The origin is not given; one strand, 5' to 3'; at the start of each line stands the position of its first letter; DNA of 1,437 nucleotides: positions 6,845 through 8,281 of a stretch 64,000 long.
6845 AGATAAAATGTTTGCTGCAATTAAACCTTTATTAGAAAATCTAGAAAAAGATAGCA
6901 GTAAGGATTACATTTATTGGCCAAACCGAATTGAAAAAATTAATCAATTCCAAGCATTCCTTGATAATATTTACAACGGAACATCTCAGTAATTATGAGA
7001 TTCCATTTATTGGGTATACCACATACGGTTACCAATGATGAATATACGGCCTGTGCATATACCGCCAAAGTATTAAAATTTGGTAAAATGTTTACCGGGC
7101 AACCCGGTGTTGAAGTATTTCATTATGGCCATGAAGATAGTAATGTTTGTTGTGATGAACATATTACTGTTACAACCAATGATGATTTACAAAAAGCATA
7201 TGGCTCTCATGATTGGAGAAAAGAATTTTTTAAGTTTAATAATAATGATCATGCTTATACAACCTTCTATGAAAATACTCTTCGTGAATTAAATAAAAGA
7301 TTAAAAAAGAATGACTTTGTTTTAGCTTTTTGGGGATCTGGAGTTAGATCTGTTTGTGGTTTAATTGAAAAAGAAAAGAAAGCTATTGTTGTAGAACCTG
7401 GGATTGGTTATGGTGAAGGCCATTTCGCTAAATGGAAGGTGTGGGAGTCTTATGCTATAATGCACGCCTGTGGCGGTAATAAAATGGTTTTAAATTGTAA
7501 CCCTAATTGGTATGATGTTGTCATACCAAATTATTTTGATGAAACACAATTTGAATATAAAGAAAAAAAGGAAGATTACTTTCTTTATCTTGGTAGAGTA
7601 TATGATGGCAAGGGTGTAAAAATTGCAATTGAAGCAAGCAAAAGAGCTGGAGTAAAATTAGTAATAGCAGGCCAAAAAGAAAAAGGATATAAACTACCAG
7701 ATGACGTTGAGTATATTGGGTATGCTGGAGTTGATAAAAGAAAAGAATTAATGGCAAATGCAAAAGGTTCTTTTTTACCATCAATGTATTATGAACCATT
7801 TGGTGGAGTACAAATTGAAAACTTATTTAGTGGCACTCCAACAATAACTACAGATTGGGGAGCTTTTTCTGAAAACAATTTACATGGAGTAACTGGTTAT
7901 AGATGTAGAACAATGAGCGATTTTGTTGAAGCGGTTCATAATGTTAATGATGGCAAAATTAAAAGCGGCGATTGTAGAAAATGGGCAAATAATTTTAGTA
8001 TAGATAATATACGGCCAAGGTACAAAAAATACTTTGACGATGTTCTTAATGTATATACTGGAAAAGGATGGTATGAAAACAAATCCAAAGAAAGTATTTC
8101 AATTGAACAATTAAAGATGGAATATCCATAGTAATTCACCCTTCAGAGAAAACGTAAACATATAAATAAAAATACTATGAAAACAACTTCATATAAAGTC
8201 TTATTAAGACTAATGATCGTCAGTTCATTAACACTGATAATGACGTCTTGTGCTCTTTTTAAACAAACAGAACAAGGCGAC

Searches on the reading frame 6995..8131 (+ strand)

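Call 11: search_protein_families(library=phrogs, proteins=[window:6995-8131:+], max_evalue=0.00001)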
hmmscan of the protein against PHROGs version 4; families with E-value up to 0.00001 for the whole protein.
window:6995-8131:+ (378 aa): 2 families
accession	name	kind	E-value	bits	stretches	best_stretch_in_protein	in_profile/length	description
phrog_3408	-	moron, auxiliary metabolic gene and host takeover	5e-158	527.2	1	1-361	5-360/363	glycosyltransferase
phrog_2170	-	moron, auxiliary metabolic gene and host takeover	3.2e-07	30.7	1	174-342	152-364/374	glycosyltransferase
